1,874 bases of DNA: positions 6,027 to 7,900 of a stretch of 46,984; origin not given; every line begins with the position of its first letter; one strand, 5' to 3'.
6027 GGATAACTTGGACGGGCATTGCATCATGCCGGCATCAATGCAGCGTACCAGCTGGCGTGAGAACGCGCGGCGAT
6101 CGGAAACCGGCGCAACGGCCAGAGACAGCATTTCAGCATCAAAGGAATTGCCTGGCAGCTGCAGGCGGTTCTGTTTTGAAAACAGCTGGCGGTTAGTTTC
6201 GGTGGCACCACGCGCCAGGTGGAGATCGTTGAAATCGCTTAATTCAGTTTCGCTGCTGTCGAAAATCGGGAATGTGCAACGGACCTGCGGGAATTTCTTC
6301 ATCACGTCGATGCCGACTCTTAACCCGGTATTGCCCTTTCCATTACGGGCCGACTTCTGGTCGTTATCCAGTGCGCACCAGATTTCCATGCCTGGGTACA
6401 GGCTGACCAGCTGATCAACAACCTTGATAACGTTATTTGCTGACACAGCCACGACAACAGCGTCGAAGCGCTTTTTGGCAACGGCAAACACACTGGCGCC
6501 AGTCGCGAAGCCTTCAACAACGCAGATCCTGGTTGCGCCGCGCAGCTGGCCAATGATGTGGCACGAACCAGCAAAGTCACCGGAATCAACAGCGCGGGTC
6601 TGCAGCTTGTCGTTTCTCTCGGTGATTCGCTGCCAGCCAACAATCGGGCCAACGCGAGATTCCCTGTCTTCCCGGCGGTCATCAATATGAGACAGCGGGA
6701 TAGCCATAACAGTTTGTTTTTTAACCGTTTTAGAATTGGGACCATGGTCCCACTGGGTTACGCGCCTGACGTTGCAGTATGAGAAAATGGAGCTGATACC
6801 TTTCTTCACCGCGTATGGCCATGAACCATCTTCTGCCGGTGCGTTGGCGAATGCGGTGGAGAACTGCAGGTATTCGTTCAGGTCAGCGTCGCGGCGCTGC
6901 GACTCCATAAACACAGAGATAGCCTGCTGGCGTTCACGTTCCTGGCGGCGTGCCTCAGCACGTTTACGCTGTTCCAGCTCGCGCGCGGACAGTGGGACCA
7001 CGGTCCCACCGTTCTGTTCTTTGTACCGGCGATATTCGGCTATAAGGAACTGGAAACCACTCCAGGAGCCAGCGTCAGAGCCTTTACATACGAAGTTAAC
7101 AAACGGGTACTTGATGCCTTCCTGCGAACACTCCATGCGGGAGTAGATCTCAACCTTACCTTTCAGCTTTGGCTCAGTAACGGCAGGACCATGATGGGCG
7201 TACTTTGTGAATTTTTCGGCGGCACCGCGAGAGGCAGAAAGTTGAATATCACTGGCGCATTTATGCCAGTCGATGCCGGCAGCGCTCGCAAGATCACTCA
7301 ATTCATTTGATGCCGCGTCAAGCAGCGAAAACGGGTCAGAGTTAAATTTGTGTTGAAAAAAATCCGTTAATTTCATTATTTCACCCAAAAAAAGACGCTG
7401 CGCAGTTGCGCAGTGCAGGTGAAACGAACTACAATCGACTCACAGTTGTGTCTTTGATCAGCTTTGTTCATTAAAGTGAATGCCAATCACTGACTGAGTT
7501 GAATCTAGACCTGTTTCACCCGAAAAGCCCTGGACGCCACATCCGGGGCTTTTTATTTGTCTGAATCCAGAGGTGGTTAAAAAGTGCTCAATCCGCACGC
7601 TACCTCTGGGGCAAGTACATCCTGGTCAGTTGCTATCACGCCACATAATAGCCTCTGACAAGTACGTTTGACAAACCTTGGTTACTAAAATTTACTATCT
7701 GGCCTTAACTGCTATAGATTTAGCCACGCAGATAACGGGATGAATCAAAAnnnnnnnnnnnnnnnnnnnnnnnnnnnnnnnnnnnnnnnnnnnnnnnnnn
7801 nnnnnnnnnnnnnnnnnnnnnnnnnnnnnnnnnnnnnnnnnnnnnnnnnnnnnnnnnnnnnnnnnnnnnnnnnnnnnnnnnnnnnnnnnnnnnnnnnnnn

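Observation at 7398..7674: Candidate antisense small RNA opposite the repA leader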

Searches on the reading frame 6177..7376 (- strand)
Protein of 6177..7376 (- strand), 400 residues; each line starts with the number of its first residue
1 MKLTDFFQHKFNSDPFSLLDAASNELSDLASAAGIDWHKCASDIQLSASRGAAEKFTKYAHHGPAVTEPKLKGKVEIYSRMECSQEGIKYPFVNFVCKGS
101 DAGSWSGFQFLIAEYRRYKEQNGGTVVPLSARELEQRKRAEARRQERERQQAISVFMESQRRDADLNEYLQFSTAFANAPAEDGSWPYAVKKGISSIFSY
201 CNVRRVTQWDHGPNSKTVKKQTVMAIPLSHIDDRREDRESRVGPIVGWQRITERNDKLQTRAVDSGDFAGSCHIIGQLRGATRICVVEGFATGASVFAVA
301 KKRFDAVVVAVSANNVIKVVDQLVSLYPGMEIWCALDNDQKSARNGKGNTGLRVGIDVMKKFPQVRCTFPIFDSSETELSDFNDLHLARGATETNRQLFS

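Call 21: find_related_loci(query=window:6177-7376:-, collection=genome_contigs, flank=2500)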
Query window:6177-7376:- (400 aa) in genome_contigs; peptide patterns used: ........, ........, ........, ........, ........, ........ (x = any residue, [..] = any of these).
44 stretches matched a pattern; 1 encode a relative of the query (tblastn E <= 1e-3); 1 distinct loci.
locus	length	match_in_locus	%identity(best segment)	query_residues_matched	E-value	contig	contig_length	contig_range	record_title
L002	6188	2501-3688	52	1-400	6e-133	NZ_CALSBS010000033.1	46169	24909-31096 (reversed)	Pseudocitrobacter vendiensis strain CPO20170097T, whole genome shotgun sequence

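Call 22: find_related_loci(query=window:6177-7376:-, collection=viral_contigs, flank=2500)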
Query window:6177-7376:- (400 aa) in viral_contigs; peptide patterns used: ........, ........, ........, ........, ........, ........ (x = any residue, [..] = any of these).
49 stretches matched a pattern; 41 encode a relative of the query (tblastn E <= 1e-3); 41 distinct loci.
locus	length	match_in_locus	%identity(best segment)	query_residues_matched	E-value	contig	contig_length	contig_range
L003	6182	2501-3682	77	1-400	0e+0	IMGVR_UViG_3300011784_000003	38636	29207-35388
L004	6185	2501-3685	75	1-400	0e+0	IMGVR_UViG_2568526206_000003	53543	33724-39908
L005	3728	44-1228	74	1-400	0e+0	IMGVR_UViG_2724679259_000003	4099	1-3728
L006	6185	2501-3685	73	1-400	0e+0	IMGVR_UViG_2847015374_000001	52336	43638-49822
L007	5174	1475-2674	71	1-400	0e+0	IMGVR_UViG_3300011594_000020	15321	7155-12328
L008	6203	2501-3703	65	1-400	0e+0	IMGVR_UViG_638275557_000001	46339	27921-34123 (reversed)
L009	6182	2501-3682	52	1-398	4e-135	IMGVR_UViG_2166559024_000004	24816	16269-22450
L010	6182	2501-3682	52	1-398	1e-134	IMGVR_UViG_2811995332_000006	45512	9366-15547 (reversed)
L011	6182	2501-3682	52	1-398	7e-135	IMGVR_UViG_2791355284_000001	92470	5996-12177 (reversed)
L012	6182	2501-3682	52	1-398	7e-135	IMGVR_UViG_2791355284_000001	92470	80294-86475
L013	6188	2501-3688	52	1-400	2e-134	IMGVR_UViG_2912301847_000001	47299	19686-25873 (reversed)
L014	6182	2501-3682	52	1-398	2e-134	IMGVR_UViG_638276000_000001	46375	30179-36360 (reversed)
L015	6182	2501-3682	51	1-398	7e-134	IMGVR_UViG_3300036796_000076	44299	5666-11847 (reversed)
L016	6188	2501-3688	53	1-400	1e-132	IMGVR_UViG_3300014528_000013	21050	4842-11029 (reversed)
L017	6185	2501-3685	54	1-399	8e-133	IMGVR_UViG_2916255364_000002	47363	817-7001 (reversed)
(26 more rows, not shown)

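Call 51: find_homologous_proteins(query=window:6177-7376:-, max_evalue=1e-30)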
Query window:6177-7376:- (400 aa): 11 proteins with E <= 1e-30 among 5871 candidates.
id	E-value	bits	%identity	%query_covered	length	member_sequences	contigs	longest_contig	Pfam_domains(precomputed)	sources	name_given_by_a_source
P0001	1.5e-202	691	75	100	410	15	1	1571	PF13362.13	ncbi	ncbi:hypothetical protein DSB75_26040, partial [Salmonella enterica subsp. enterica serovar Typhimur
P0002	2.2e-159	549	96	62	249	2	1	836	-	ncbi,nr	ncbi:hypothetical protein BXG97_23130, partial [Salmonella enterica subsp. enterica serovar Enteriti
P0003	5.3e-158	544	61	100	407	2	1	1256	-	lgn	-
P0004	1.2e-97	345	53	82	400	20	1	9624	-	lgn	-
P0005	3.8e-88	314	51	76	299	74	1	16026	-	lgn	-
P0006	1.5e-87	312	51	76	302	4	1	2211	-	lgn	-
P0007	1.3e-77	279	44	88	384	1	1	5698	-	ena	-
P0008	2.9e-64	236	49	60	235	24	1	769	-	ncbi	ncbi:origin of replication binding family protein, partial [Escherichia coli]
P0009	2.4e-56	210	49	50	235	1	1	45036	-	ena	-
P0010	2.5e-48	183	60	38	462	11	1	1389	PF13362.13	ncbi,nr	ncbi:TPA: origin of replication binding family protein, partial [Klebsiella pneumoniae]|nr:origin of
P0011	1.0e-33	135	66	25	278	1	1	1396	-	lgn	-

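Call 52: find_encoding_contigs(protein=P0007, flank=3000, max_places=3)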
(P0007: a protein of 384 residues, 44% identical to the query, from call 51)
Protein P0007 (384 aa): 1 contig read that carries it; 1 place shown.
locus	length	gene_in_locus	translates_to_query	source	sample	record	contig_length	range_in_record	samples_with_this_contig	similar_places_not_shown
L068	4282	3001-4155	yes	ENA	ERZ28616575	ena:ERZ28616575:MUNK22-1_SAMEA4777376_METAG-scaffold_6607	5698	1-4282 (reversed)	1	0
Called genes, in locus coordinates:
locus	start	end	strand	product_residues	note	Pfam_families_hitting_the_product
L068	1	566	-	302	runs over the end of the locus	PF04381:RdgC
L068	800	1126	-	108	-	-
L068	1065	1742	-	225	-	PF06323:Phage_antiter_Q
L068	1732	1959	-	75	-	PF14549:P22_Cro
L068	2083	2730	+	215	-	PF01381:HTH_3 (weak)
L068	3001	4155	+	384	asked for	-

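Call 53: find_encoding_contigs(protein=P0009, flank=3000, max_places=3)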
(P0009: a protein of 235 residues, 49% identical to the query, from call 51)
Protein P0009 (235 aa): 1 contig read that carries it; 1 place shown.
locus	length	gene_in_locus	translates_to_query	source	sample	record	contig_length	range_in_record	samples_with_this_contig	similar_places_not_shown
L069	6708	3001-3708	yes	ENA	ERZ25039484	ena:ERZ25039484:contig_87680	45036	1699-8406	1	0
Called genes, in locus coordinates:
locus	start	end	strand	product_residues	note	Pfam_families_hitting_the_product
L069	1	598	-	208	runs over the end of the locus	-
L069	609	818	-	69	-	-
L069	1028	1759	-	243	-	PF06323:Phage_antiter_Q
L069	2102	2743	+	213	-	-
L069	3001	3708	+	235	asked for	-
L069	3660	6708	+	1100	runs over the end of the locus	-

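Call 54: find_encoding_contigs(protein=P0003, flank=3000, max_places=3)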
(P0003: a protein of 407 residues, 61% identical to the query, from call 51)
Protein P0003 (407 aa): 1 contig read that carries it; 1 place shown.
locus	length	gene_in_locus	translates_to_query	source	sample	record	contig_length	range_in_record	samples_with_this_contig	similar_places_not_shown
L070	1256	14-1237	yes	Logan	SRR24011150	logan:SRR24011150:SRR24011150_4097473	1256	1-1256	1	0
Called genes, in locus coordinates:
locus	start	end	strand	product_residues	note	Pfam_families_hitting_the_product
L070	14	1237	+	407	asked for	-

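Call 60: find_related_loci(query=L068:3001-4152:+, collection=viral_contigs, flank=1500)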
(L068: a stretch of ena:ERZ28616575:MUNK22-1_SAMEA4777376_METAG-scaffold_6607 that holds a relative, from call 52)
Query L068:3001-4152:+ (384 aa) in viral_contigs; peptide patterns used: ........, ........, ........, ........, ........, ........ (x = any residue, [..] = any of these).
15 stretches matched a pattern; 3 encode a relative of the query (tblastn E <= 1e-3); 3 distinct loci.
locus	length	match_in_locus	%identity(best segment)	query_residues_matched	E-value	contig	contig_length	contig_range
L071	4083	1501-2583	78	1-361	0e+0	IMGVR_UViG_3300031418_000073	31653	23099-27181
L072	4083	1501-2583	78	1-361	0e+0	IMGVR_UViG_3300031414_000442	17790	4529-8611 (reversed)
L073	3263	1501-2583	78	1-361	0e+0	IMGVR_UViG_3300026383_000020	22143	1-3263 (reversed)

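Call 61: find_related_loci(query=L069:3001-3705:+, collection=viral_contigs, flank=1500)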
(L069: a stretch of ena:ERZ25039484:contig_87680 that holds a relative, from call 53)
Query L069:3001-3705:+ (235 aa) in viral_contigs; peptide patterns used: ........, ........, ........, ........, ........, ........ (x = any residue, [..] = any of these).
12 stretches matched a pattern; 1 encode a relative of the query (tblastn E <= 1e-3); 1 distinct loci.
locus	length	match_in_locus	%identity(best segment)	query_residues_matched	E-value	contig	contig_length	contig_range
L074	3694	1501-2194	38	1-229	1e-39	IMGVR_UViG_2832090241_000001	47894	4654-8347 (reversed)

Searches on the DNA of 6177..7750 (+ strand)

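Call 4: search_dna_similar(query=window:7300-7750:+, collection=phages, mode=distant, max_rows=40)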
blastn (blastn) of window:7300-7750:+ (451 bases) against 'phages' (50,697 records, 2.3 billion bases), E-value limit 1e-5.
Records with a match: 3; places in all: 3; records where one place covers at least 80% of the query: 0.
Best place of each record, by identity: 60-80% 3.
By first word of the organism name: Yersinia 3.
By host as written in the record: Yersinia enterocolitica 3.
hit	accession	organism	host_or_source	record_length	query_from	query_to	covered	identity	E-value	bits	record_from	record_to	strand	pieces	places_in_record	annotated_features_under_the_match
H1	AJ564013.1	Yersinia phage PY54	Yersinia enterocolitica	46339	12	145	30%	79.3%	3e-22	111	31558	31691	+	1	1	repA: relication protein RepA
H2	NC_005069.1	Yersinia phage PY54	Yersinia enterocolitica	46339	12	145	30%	79.3%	3e-22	111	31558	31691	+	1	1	repA: replication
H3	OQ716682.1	Yersinia phage vB_YenS-P840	Yersinia enterocolitica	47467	12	145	30%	79.3%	3e-22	111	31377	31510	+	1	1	replication protein | hypothetical protein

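Call 7: search_dna_similar(query=window:7300-7750:+, collection=plasmids, mode=distant, max_rows=40)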
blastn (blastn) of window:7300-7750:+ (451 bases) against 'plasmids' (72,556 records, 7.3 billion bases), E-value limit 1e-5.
Records with a match: 4; places in all: 6; records where one place covers at least 80% of the query: 0.
Best place of each record, by identity: 80-90% 4.
By first word of the organism name: Salmonella 4.
By predicted mobility (MOB-suite, as given by PLSDB): non-mobilizable 4.
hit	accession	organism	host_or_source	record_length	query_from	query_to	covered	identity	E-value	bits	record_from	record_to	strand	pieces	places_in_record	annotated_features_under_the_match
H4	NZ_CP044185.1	Salmonella enterica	-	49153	30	272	38%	82.5%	2e-17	169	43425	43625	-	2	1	plasmid replication protein, CyRepA1 family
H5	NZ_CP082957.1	Salmonella enterica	mixed culture,anthropogenic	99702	30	272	38%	82.5%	2e-17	169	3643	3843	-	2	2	hypothetical protein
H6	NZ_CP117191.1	Salmonella enterica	cell culture,anthropogenic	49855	30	272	38%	82.5%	2e-17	169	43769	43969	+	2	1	plasmid replication protein, CyRepA1 family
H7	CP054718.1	Salmonella enterica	-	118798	30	270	37%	82.2%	2e-17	165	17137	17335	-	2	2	none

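Call 10: get_annotated_region(hit=H4, flank=3000)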
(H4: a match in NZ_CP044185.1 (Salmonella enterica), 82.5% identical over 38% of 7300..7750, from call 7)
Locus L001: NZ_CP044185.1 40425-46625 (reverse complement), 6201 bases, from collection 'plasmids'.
description: Salmonella enterica subsp. enterica serovar Stanley strain AR-0403 plasmid pAR-0403
organism: Salmonella enterica (NCBI taxid 192953)
taxonomy: Bacteria; Pseudomonadota; Gammaproteobacteria; Enterobacterales; Enterobacteriaceae; Salmonella; Salmonella enterica
host: -; source: -; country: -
typing (MOB-suite, as given by PLSDB): non-mobilizable
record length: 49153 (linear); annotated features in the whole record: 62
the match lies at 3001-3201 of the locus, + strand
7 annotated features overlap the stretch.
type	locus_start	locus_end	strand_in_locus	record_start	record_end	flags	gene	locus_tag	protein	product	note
CDS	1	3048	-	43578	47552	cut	-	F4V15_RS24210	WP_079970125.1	plasmid replication protein, CyRepA1 family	-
CDS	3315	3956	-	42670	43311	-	-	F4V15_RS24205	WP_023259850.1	helix-turn-helix domain-containing protein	-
CDS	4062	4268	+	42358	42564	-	-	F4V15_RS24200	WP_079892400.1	Cro/CI family transcriptional regulator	-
CDS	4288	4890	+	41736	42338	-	-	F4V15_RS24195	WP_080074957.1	hypothetical protein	-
CDS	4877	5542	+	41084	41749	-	-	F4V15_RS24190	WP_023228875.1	bacteriophage antitermination protein Q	-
CDS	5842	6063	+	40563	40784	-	-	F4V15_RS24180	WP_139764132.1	hypothetical protein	-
CDS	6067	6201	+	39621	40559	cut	rdgC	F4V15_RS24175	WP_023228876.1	recombination-associated protein RdgC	GO:0006310 - DNA recombination [Evidence IEA]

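Call 50: search_dna_similar(query=window:7300-7750:+, collection=ecoli_genomes, mode=distant, max_rows=20)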
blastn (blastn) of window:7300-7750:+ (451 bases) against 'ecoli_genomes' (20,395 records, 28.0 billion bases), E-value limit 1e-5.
No match.

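Call 68: search_dna_similar(query=L014:2150-2520:+, collection=phages, mode=near, max_rows=30)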
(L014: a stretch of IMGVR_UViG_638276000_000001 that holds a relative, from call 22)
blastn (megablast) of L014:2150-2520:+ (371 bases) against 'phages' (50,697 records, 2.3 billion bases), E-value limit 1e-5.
Records with a match: 14; places in all: 15; records where one place covers at least 80% of the query: 12.
Best place of each record, by identity: >=99% 4; 95-99% 1; 80-90% 9.
By first word of the organism name: Klebsiella 7; Escherichia 6; Enterobacter 1.
By host as written in the record: - 3; Escherichia coli 2; Enterobacter sp. E12 1; Klebsiella quasipneumoniae FK688 1; Klebsiella pneumoniae KpLi5 1; Klebsiella oxytoca 1; Klebsiella pneumoniae Kp-48 1; Klebsiella pneumoniae SCKP020009 1; and 3 more.
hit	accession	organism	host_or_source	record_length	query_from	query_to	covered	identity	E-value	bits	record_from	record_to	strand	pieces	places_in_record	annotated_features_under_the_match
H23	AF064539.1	Escherichia phage N15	-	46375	1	371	100%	100.0%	0e+0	686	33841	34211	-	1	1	gene 38: gp38 | CB prophage repressor | putative rho-indep. transcription terminator | gene 37: gp37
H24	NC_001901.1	Escherichia phage N15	-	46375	1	371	100%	100.0%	0e+0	686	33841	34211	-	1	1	gene 38: LexA family transcriptional regulator | CB prophage repressor | putative rho-indep. transcription terminator | gene 37: replication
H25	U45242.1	Escherichia phage N15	Escherichia coli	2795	1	369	99%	100.0%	0e+0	682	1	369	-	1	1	cB: repressor protein | terminator (x2) | repA: primase | CB (x2) | repA: ribosome_binding_site | and 2 other names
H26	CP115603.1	Enterobacter phage MStein-2023a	Enterobacter sp. E12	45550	1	371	100%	98.4%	0e+0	652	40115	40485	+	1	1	record has no annotation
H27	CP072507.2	Klebsiella phage NAR688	Klebsiella quasipneumoniae FK688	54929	2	371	100%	88.8%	8e-125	451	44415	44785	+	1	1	record has no annotation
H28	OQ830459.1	Klebsiella phage vB_KpnS_KpLi5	Klebsiella pneumoniae KpLi5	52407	8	371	98%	89.2%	2e-125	453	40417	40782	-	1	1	hypothetical protein | prophage repressor | DNA primase/DNA helicase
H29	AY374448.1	Klebsiella phage phiKO2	-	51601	8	371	98%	88.4%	2e-120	436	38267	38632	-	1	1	Gp36 | terminator | Gp35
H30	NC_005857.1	Klebsiella phage phiKO2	Klebsiella oxytoca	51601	8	371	98%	88.4%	2e-120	436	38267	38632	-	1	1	XRE family transcriptional regulator | terminator | replication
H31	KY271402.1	Klebsiella phage 48ST307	Klebsiella pneumoniae Kp-48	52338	10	371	98%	88.9%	1e-122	444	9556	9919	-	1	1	DNA binding protein | primase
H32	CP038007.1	Klebsiella phage 020009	Klebsiella pneumoniae SCKP020009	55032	10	371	98%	88.3%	3e-119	433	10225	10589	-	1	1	record has no annotation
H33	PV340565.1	Escherichia phage PhiR46_1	Escherichia coli ECOR13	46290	35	371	91%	82.7%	5e-77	292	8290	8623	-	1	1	cI | primase protein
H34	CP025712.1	Escherichia phage YDC107_1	Escherichia coli YDC107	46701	35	371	91%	82.6%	5e-77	292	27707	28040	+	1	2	helix-turn-helix domain protein | origin of replication binding family protein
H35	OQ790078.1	Klebsiella phage Kpn74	Klebsiella pneumoniae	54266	107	371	71%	86.7%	7e-76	289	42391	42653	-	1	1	hypothetical protein (x2) | rasttk_feature_creation_tool=svr_big_repeats | svr_condense_repeats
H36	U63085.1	Escherichia phage N15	Escherichia coli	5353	143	371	62%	99.6%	8e-115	418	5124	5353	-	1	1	repA: primase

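Call 69: get_annotated_region(hit=H25, flank=600)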
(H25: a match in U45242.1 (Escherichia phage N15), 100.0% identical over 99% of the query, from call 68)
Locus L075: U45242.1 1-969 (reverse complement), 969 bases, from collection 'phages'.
description: Bacteriophage immB region, N15 primase (repA) gene, partial cds; and repressor protein (cB), repressor protein (cro), antiterminator (Q), orf QD1 and dnq genes, complete cds.
organism: Escherichia phage N15 (NCBI taxid 1604876)
taxonomy: Viruses; Duplodnaviria; Heunggongvirae; Uroviricota; Caudoviricetes; Ravinvirus; Ravinvirus N15
host: Escherichia coli; source: -; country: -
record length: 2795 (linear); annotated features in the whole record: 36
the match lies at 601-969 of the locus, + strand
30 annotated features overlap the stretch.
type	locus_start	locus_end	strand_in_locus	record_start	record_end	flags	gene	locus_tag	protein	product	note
CDS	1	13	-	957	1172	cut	cro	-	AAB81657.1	repressor protein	identity by similarity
protein_bind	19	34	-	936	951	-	-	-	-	CB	operator OR1; regulation of transcription initiation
regulatory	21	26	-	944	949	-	-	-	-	minus_10_signal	putative promoter of cro and Q genes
regulatory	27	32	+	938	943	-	-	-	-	minus_35_signal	putative promoter of cB gene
CDS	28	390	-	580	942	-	-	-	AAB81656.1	unknown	-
regulatory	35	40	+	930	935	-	-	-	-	minus_35_signal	putative promoter of cB gene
protein_bind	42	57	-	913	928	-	-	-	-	CB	operator OR2; regulation of transcription initiation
regulatory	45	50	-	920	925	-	-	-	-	minus_35_signal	PR2; putative promoter of cro and Q genes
regulatory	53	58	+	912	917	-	-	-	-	minus_10_signal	putative promoter of cB gene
regulatory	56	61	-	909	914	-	-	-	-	minus_10_signal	PR1; putative promoter of cro and Q genes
regulatory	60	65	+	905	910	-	-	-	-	minus_10_signal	putative promoter of cB gene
protein_bind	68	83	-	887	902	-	-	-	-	CB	operator OR3; regulation of transcription initiation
regulatory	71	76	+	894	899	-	-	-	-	minus_35_signal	-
regulatory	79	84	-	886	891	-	-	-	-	minus_35_signal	PR1; putative promoter of cro and Q genes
regulatory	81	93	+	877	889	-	-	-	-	ribosome_binding_site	-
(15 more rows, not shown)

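Call 70: get_annotated_region(hit=H23, flank=300)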
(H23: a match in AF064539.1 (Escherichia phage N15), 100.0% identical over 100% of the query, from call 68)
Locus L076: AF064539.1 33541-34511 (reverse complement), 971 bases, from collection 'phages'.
description: Escherichia phage N15, complete genome.
organism: Escherichia phage N15 (NCBI taxid 1604876)
taxonomy: Viruses; Duplodnaviria; Heunggongvirae; Uroviricota; Caudoviricetes; Ravinvirus; Ravinvirus N15
host: -; source: -; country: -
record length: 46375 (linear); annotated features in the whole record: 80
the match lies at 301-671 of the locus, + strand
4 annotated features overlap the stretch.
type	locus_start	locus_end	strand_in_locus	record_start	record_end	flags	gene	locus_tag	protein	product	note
CDS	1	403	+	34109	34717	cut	gene 38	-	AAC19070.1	gp38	apparent prophage repressor; CB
protein_bind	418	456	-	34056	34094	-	-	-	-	CB prophage repressor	operator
stem_loop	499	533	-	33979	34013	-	-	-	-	-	putative rho-indep. transcription terminator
CDS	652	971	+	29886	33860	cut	gene 37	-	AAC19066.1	gp37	DNA replication protein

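Call 71: get_annotated_region(hit=H29, flank=300)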
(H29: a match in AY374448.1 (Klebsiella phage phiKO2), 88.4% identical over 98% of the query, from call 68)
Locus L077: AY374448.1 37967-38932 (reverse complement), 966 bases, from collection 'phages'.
description: Bacteriophage phiKO2, complete genome.
organism: Klebsiella phage phiKO2 (NCBI taxid 255431)
taxonomy: Viruses; Duplodnaviria; Heunggongvirae; Uroviricota; Caudoviricetes
host: -; source: -; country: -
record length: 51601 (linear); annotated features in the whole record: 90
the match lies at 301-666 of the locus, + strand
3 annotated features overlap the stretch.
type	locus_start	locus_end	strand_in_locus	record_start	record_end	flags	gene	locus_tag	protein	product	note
CDS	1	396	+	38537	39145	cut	-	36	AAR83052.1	Gp36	similar to Bacteriophage N15 prophage repressor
regulatory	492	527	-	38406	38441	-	-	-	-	terminator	putative bidirectional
CDS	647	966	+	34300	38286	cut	-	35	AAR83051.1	Gp35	putative replicase; similar to Bacteriophage N15 gene 37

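Call 87: get_annotated_region(hit=H1, flank=700)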
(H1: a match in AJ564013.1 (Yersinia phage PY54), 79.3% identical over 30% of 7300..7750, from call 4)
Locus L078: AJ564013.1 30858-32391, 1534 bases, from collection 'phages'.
description: Bacteriophage PY54 complete genome.
organism: Yersinia phage PY54 (NCBI taxid 172667)
taxonomy: Viruses; Duplodnaviria; Heunggongvirae; Uroviricota; Caudoviricetes
host: Yersinia enterocolitica; source: -; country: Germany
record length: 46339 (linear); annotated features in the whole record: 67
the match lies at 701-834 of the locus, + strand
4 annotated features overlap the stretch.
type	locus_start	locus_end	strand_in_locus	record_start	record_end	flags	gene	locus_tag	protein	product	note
CDS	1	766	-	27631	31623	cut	repA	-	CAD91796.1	relication protein RepA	-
CDS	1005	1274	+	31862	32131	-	-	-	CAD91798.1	hypothetical protein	ORF38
CDS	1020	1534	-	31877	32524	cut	cI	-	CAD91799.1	prophage repressor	-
CDS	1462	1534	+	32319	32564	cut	-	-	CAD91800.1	hypothetical protein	ORF40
